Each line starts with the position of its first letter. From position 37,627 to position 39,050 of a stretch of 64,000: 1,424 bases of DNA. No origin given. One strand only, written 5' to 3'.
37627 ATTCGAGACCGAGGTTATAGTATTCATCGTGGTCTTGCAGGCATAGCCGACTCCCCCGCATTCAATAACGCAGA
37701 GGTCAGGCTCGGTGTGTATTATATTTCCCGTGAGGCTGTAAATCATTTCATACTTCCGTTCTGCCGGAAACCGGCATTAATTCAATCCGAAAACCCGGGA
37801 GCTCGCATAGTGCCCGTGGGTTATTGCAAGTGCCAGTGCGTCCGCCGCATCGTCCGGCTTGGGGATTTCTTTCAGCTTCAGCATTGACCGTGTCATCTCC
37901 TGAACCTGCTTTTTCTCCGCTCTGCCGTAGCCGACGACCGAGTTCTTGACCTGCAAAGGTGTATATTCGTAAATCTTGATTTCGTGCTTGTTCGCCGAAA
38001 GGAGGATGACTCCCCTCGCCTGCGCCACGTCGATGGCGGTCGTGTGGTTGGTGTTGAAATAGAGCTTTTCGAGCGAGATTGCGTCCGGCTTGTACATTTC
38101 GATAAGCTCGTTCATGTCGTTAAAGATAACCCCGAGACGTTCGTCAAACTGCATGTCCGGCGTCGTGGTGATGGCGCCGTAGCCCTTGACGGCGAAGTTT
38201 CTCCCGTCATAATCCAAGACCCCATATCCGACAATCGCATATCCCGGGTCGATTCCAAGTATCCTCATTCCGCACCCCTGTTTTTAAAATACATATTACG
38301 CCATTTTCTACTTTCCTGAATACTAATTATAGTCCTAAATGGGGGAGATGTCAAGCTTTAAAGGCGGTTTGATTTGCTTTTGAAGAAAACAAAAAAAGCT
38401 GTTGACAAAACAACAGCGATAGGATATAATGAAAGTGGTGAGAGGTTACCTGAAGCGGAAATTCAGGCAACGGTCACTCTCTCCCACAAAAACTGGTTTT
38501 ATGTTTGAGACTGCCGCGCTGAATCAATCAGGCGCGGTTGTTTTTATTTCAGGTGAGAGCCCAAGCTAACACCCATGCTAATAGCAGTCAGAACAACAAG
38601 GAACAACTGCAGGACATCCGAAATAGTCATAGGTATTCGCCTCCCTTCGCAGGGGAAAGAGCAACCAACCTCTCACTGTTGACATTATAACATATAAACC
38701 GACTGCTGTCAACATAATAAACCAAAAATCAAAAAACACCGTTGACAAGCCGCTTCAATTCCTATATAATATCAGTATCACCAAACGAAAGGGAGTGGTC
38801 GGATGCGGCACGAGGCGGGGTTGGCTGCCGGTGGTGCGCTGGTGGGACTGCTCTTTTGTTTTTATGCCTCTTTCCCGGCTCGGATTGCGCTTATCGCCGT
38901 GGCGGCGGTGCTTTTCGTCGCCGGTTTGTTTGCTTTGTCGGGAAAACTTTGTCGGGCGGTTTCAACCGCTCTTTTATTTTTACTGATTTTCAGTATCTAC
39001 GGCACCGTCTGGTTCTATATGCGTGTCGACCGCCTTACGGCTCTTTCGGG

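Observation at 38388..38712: Candidate type I toxin-antitoxin: 28-aa hydrophobic peptide mRNA convergent with a small RNA, both from perfect consensus promoters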

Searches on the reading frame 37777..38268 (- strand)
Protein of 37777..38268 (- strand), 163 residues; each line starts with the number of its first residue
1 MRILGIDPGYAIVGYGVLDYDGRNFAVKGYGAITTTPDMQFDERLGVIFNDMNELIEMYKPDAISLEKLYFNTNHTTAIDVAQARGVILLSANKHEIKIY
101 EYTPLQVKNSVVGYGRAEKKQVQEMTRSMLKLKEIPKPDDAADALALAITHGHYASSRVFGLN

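Call 11: find_related_loci(query=window:37777-38268:-, collection=genome_contigs, flank=3000)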
Query window:37777-38268:- (163 aa) in genome_contigs; peptide patterns used: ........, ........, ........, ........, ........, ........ (x = any residue, [..] = any of these).
600 stretches matched a pattern (row limit reached: there are more); 592 encode a relative of the query (tblastn E <= 1e-3); the best 80 are kept; 80 distinct loci.
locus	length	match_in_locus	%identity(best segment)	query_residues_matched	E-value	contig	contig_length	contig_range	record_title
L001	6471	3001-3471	69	1-157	2e-71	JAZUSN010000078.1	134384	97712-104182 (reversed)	MAG: Acutalibacteraceae bacterium isolate T1900044845_TS20190311.MAGScoT_cleanbin_000010 SGB_2970_k141_935750, whole gen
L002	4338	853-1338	66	1-162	4e-71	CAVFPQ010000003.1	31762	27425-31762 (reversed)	Acutalibacteraceae bacterium isolate H07627-L1_cleanbin_000007 genome assembly, contig: Spades_H07627-L1_contig_766, who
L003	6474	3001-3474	68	1-158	7e-71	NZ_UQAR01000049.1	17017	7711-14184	Uncultured Ruminococcus sp. isolate UMGS91, whole genome shotgun sequence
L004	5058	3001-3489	64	1-163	5e-68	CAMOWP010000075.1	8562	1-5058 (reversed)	MAG: uncultured Clostridia bacterium isolate SRR873600_bin.22_metaWRAP_v1.3_MAG genome assembly, contig: NODE_19599_leng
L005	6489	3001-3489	64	1-163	1e-67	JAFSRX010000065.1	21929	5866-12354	MAG: Eubacterium sp. isolate RGIG3418 Goat_Reticulum.Co__c1988891, whole genome shotgun sequence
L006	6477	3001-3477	64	1-159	1e-67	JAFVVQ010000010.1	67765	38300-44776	MAG: Clostridia bacterium isolate RGIG5436 Sheep_Colon-4__c239920, whole genome shotgun sequence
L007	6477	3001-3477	64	1-159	6e-67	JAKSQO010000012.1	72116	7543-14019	MAG: Clostridia bacterium isolate Horse_feces231 MAG231_12, whole genome shotgun sequence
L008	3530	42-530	65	1-163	5e-67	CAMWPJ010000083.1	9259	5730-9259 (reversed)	MAG TPA_asm: uncultured Clostridia bacterium isolate SRR14411303_bin.1_metawrap_v1.3_MAG genome assembly, contig: NODE.1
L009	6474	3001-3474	65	1-158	4e-67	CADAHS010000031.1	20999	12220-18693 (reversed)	MAG: uncultured Ruminococcus sp. isolate RUG13311 genome assembly, contig: RUG13311_asm_31, whole genome shotgun sequenc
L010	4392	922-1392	64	1-157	7e-67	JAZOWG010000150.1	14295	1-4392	MAG: Acutalibacteraceae bacterium isolate T1900045524_YK20190218.MAGScoT_cleanbin_000007 SGB_7660_k141_254195, whole gen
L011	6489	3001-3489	63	1-163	4e-66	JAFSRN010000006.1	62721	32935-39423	MAG: Eubacterium sp. isolate RGIG3408 Goat_Reticulum.Co__c987869, whole genome shotgun sequence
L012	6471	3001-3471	65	1-157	2e-66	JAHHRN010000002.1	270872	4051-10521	MAG: Acutalibacter sp. isolate MAG031 MAG031_2, whole genome shotgun sequence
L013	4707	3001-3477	64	1-159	2e-66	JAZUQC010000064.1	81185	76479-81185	MAG: Acutalibacteraceae bacterium isolate T1900044861_TS20190327.MAGScoT_cleanbin_000004 SGB_3099_k141_1298182, whole ge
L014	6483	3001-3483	63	3-163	2e-66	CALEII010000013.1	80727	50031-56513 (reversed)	MAG TPA_asm: uncultured Clostridia bacterium isolate SRR6425774_bin.99_CONCOCT_v1.1_MAG genome assembly, contig: ERZ1767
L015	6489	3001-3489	63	1-163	2e-66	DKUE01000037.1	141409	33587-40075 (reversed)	MAG TPA_asm: Ruminococcaceae bacterium UBA7212 UBA7212_contig_2264, whole genome shotgun sequence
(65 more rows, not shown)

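Call 22: find_encoding_contigs(protein=window:37777-38268:-, flank=3000, max_places=10)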
Protein window:37777-38268:- (163 aa): 6 contigs read that carry it; 3 places shown.
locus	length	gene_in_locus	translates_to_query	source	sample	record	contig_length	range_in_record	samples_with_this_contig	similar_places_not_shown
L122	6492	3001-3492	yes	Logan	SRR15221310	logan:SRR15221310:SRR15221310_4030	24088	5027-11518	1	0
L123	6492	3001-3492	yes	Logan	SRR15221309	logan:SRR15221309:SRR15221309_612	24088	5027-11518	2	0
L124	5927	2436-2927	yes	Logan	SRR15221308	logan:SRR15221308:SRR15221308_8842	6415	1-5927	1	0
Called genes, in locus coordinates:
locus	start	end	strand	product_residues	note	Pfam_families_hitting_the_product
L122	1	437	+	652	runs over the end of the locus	PF00884:Sulfatase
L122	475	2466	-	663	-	PF03772:Competence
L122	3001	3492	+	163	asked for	PF02075:RuvC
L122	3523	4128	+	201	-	PF01330:RuvA_N, PF14520:HHH_5, PF07499:RuvA_C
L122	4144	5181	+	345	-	PF06068:TIP49 (faint), PF05496:RuvB_N, PF01078:Mg_chelatase (faint), PF00004:AAA, PF07728:AAA_5, PF17864:AAA_lid_4, PF05491:WHD_RuvB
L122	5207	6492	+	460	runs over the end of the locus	PF02878:PGM_PMM_I, PF02879:PGM_PMM_II, PF02880:PGM_PMM_III, PF00408:PGM_PMM_IV (weak)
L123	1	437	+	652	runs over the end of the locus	PF00884:Sulfatase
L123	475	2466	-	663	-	PF03772:Competence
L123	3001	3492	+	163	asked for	PF02075:RuvC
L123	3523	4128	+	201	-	PF01330:RuvA_N, PF14520:HHH_5, PF07499:RuvA_C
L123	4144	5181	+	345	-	PF06068:TIP49 (faint), PF05496:RuvB_N, PF01078:Mg_chelatase (faint), PF00004:AAA, PF07728:AAA_5, PF17864:AAA_lid_4, PF05491:WHD_RuvB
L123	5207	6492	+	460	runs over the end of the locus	PF02878:PGM_PMM_I, PF02879:PGM_PMM_II, PF02880:PGM_PMM_III, PF00408:PGM_PMM_IV (weak)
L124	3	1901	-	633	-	?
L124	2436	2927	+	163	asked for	PF02075:RuvC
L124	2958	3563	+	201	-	PF01330:RuvA_N, PF14520:HHH_5, PF07499:RuvA_C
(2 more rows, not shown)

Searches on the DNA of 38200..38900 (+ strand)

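Call 4: search_rna_families(source=window, start=38200, end=38900, threshold=evalue, max_evalue=10, show_alignments=3)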
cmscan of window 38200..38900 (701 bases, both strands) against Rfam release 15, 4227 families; matches with E-value up to 10: 7.
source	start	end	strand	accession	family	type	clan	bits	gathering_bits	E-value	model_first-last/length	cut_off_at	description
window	38635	38669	+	RF01370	CRISPR-DR57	Gene; CRISPR;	-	16.5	39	1.3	1-37/37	no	CRISPR RNA direct repeat element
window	38378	38455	+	RF00571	SNORD65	Gene; snRNA; snoRNA; CD-box;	CL00057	15.8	41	1.2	1-73/73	no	Small nucleolar RNA SNORD65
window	38504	38547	+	RF03686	mir-9424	Gene; miRNA;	-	15.8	90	3.6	1-68/68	no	mir-9424 microRNA precursor family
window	38297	38414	+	RF00420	SNORA61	Gene; snRNA; snoRNA; HACA-box;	-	14.9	74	4.2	1-132/132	no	Small nucleolar RNA SNORA61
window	38291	38410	+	RF01443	S_pombe_snR91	Gene; snRNA; snoRNA; HACA-box;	-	14.7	50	9.1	1-144/144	no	small nucleolar RNA snR91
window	38678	38759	+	RF01822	RsaJ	Gene; sRNA;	-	13.9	100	0.94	1-287/287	no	RNA Staph. aureus A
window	38487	38570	+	RF02219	ZNRD1-AS1_2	Gene; lncRNA;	-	13.5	60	1.3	1-76/76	no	ZNRD1 antisense RNA 1 conserved region 2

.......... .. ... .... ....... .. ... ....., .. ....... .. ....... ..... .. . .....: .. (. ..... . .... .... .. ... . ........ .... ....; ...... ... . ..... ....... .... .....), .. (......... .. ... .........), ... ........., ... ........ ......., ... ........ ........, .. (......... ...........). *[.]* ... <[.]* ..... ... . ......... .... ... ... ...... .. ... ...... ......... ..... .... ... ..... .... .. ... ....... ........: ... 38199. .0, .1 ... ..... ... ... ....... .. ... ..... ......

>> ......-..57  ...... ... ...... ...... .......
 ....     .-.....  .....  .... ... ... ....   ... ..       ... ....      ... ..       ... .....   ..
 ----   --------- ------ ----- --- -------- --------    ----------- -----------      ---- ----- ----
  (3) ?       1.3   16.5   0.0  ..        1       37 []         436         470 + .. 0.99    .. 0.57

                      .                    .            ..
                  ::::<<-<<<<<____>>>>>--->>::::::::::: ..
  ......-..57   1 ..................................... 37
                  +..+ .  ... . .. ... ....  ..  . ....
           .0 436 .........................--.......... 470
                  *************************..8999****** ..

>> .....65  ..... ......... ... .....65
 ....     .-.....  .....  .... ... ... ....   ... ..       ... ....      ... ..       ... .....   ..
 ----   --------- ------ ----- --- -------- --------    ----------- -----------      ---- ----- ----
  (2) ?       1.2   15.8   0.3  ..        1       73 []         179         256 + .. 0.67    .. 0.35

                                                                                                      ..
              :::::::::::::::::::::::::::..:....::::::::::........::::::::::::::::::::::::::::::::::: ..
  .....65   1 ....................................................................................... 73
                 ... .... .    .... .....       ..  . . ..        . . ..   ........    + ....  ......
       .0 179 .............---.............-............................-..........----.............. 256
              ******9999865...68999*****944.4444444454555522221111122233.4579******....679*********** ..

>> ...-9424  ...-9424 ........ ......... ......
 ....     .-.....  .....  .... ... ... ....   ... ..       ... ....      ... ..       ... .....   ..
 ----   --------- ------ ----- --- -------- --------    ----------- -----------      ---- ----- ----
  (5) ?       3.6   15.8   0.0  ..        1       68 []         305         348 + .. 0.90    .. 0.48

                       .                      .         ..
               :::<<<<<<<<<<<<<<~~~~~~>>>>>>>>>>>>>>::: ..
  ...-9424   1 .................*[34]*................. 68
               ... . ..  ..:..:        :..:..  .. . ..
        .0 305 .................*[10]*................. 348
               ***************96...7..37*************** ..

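Call 26: search_dna_similar(query=window:38380-38720:+, collection=phages, mode=distant, max_evalue=1)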
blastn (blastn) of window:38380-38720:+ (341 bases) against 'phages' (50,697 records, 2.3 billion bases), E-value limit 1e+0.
Records with a match: 15; places in all: 15; records where one place covers at least 80% of the query: 0.
Best place of each record, by identity: 80-90% 15.
By first word of the organism name: Staphylococcus 10; Mammaliicoccus 2; Clostridium 2; Halorubrum 1.
By host as written in the record: Mammaliicoccus vitulinus C5817 3; Mammaliicoccus vitulinus C6867 3; Mammaliicoccus sciuri C6854 3; Mammaliicoccus sciuri KCTC 43031 2; Clostridium sp. 2; Staphylococcus xylosus M1997-2/10 1; Halorubrum sp. LN27 1.
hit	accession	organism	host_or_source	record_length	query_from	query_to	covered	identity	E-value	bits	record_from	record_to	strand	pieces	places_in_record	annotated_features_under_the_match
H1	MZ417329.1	Staphylococcus phage PG-2021_31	Mammaliicoccus vitulinus C5817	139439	13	55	13%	86.4%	8e-3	46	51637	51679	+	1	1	record has no annotation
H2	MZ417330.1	Staphylococcus phage PG-2021_33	Mammaliicoccus vitulinus C5817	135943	13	55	13%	86.4%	8e-3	46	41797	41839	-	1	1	record has no annotation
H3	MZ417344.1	Staphylococcus phage PG-2021_76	Mammaliicoccus vitulinus C5817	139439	13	55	13%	86.4%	8e-3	46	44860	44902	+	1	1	record has no annotation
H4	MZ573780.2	Mammaliicoccus phage vB_MscM-PMS3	Mammaliicoccus sciuri KCTC 43031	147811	13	55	13%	84.1%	3e-1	42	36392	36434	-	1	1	none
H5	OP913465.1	Mammaliicoccus virus vB_MscM-PMS2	Mammaliicoccus sciuri KCTC 43031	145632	13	55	13%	84.1%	3e-1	42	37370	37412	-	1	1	none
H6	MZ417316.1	Staphylococcus phage PG-2021_12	Mammaliicoccus vitulinus C6867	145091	13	55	13%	81.4%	1e-1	43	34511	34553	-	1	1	record has no annotation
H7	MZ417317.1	Staphylococcus phage PG-2021_14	Mammaliicoccus vitulinus C6867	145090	13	55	13%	81.4%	1e-1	43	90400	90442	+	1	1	record has no annotation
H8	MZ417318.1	Staphylococcus phage PG-2021_15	Staphylococcus xylosus M1997-2/10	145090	13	55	13%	81.4%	1e-1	43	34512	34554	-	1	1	record has no annotation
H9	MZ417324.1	Staphylococcus phage PG-2021_22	Mammaliicoccus sciuri C6854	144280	13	55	13%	81.4%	1e-1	43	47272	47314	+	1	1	record has no annotation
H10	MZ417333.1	Staphylococcus phage PG-2021_40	Mammaliicoccus vitulinus C6867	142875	13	55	13%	81.4%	1e-1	43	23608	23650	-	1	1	record has no annotation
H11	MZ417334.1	Staphylococcus phage PG-2021_41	Mammaliicoccus sciuri C6854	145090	13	55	13%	81.4%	1e-1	43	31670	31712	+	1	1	record has no annotation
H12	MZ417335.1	Staphylococcus phage PG-2021_43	Mammaliicoccus sciuri C6854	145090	13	55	13%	81.4%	1e-1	43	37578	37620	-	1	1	record has no annotation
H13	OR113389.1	Clostridium phage vB_CtyS-FA67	Clostridium sp.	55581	16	57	12%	81.0%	3e-1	41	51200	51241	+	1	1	hypothetical protein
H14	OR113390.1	Clostridium phage vB_CtyS-FA70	Clostridium sp.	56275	16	57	12%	81.0%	3e-1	41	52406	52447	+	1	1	hypothetical protein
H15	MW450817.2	Halorubrum virus VOLN27B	Halorubrum sp. LN27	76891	211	242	9%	87.5%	3e-1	41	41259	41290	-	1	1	hypothetical protein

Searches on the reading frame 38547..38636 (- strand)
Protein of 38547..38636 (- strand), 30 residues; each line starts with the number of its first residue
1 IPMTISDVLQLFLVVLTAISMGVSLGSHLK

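Call 5: search_protein_families(library=pfam, proteins=[window:38547-38630:-], max_evalue=10)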
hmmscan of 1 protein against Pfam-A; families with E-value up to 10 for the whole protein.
seq(28 aa): 0 families

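Call 6: search_protein_families(library=ncbifam, proteins=[window:38547-38630:-], max_evalue=10)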
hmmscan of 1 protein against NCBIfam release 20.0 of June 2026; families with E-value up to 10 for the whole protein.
seq(28 aa): 0 families

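Call 25: search_dna_similar(query=window:38547-38630:-, collection=plasmids, mode=protein, max_evalue=10)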
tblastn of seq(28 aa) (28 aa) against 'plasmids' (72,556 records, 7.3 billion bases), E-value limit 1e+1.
No match.

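Call 36: search_protein_families(library=pfam, proteins=[window:38547-38630:-], max_evalue=10)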
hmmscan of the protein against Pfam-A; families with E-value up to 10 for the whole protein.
seq(28 aa): 0 families

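Call 38: search_protein_families(library=padloc, proteins=[window:38547-38630:-], max_evalue=10)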
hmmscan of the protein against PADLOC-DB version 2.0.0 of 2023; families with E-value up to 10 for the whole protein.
seq(28 aa): 0 families

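Call 50: search_dna_similar(query=window:38547-38630:-, collection=phages, mode=protein, max_evalue=10)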
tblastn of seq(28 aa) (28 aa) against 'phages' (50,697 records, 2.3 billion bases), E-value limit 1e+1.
No match.

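Call 66: search_protein_representatives(protein=window:38547-38636:-)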
Query: 30 residues. Proteins with E-value up to 0.001 (for the whole library): 0; up to 1e-10: 0; up to 1e-30: 0. The best 0 are listed.
